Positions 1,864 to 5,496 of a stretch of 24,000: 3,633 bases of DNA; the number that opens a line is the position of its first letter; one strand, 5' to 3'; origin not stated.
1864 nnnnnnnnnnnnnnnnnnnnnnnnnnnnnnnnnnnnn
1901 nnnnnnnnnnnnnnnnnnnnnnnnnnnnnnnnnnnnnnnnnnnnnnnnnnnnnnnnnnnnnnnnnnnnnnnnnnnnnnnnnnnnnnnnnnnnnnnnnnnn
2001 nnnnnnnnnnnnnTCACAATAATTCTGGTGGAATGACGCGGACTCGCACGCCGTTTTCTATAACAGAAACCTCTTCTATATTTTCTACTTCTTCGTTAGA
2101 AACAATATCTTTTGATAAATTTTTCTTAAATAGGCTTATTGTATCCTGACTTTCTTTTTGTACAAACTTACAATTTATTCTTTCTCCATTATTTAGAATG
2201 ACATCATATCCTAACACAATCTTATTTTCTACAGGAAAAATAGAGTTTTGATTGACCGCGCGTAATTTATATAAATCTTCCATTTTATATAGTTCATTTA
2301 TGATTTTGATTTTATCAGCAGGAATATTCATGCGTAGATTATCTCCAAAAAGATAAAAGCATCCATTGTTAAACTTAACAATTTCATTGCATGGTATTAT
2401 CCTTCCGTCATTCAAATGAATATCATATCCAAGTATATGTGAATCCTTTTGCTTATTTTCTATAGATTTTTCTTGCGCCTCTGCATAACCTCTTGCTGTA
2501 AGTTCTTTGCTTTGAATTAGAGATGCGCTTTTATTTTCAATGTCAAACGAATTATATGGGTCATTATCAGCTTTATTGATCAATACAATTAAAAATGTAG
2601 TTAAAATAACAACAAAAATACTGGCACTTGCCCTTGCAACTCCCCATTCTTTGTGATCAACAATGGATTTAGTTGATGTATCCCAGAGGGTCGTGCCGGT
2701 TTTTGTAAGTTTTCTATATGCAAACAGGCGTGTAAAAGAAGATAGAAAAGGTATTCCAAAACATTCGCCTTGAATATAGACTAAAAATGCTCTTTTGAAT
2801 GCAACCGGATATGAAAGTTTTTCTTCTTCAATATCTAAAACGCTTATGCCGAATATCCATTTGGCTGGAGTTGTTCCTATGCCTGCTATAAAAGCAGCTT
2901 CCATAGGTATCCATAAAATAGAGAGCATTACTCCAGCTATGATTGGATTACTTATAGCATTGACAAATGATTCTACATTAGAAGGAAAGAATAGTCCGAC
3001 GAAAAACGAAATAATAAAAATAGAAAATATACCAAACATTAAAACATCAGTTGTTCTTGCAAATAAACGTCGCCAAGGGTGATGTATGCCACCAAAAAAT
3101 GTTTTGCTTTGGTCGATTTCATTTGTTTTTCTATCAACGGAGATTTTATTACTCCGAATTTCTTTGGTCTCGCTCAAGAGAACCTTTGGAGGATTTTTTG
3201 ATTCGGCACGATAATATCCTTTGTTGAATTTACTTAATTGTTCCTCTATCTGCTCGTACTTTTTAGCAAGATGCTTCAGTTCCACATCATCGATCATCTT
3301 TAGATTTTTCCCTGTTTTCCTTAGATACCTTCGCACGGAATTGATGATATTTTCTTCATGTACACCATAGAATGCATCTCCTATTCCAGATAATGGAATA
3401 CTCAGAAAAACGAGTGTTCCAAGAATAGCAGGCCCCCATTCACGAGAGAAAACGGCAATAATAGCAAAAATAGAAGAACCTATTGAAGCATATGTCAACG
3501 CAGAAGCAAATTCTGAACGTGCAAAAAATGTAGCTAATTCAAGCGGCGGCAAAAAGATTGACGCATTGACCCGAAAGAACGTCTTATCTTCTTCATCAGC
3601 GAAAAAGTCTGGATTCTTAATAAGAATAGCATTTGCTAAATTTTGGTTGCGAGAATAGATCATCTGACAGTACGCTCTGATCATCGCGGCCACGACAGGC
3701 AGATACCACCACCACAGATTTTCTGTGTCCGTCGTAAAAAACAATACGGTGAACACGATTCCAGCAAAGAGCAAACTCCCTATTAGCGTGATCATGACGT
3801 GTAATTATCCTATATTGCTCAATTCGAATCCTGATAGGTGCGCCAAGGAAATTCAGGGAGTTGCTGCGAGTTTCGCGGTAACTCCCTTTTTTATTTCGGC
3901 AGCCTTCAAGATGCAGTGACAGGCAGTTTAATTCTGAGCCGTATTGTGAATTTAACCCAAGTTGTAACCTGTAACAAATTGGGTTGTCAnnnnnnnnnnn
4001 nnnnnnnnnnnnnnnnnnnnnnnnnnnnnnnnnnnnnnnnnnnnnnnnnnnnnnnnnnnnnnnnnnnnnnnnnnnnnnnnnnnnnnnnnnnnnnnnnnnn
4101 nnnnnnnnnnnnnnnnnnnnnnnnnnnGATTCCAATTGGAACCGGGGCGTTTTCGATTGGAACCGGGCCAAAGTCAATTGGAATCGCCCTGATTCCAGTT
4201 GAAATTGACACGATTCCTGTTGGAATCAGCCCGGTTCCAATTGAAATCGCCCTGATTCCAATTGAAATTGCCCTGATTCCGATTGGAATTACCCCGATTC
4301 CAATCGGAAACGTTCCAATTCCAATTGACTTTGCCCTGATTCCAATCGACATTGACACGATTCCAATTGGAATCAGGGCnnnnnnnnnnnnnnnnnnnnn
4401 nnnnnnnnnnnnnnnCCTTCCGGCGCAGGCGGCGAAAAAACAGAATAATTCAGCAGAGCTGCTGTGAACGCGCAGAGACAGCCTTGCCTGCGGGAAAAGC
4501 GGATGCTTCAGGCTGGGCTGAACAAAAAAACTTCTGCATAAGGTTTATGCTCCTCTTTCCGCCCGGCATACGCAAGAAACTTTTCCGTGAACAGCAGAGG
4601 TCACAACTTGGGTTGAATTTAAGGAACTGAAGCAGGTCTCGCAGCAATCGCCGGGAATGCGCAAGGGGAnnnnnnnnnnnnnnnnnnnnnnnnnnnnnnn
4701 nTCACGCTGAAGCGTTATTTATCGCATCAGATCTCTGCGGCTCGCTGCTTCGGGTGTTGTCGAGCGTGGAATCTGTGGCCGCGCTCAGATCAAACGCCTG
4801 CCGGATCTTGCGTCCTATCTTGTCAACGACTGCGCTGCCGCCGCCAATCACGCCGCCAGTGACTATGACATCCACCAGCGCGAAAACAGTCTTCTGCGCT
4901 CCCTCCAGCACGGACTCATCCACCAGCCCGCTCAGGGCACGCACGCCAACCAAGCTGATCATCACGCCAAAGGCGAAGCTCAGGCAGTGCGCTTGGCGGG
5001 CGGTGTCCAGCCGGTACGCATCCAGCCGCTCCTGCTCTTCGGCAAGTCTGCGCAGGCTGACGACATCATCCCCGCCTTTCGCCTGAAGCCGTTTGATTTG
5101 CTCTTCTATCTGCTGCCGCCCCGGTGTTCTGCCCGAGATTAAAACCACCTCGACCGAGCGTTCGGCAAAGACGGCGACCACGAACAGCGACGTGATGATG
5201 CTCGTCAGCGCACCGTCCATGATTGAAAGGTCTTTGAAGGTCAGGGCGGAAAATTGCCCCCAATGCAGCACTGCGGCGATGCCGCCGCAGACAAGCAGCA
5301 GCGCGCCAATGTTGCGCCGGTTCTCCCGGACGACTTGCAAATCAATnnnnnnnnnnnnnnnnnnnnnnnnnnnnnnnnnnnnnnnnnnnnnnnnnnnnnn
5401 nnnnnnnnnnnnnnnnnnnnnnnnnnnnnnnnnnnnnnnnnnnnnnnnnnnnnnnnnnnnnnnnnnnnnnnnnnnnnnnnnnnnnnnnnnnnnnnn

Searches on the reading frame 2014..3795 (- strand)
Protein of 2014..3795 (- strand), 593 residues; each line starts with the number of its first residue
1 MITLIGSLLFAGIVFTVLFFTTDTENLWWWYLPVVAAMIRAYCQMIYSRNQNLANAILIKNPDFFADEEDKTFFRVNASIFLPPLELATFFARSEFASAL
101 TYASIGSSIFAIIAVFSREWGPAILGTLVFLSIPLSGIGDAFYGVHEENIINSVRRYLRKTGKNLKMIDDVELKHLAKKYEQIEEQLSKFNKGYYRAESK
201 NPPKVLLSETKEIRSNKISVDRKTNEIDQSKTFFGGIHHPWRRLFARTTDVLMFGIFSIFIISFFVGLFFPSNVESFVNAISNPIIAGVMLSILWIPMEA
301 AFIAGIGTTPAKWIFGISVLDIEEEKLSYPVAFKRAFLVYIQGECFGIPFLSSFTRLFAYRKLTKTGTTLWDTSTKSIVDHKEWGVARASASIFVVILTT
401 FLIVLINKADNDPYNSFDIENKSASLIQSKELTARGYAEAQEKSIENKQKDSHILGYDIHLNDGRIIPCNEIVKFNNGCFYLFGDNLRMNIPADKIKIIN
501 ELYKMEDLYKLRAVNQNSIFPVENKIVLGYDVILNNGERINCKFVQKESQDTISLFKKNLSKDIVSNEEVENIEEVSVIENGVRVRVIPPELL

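Call 16: search_protein_families(library=pfam, proteins=[window:2014-3795:-], max_evalue=0.01)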
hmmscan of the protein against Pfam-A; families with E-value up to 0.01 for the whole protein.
window:2014-3795:- (593 aa): 2 families
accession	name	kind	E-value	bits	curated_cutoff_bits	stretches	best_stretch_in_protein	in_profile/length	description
PF06271.18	RDD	-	1.4e-14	55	24.1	1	239-372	3-133/137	RDD family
PF18045.7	ISP3_C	-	0.0081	16.7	27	0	457-517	15-72/110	ISP3 C-terminal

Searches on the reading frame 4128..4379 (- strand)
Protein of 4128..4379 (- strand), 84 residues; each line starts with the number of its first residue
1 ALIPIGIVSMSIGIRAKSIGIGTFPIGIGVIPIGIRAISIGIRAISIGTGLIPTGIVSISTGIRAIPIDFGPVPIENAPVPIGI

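Call 52: search_protein_families(library=pfam, proteins=[window:4128-4379:-], max_evalue=1)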
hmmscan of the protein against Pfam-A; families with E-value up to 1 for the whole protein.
seq(84 aa): 0 families
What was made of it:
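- No Pfam family matches at a meaningful level (call 52).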

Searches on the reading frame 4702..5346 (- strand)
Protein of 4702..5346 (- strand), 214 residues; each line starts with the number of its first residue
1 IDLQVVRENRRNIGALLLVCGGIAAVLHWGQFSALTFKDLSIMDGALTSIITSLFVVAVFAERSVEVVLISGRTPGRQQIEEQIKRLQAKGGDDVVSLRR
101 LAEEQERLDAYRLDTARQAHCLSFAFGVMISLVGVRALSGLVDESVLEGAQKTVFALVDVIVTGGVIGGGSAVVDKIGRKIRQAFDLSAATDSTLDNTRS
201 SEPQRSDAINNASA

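Call 67: search_protein_families(library=pfam, proteins=[window:4702-5346:-], max_evalue=0.001)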
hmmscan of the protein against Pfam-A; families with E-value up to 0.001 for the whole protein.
window:4702-5346:- (214 aa): 0 families
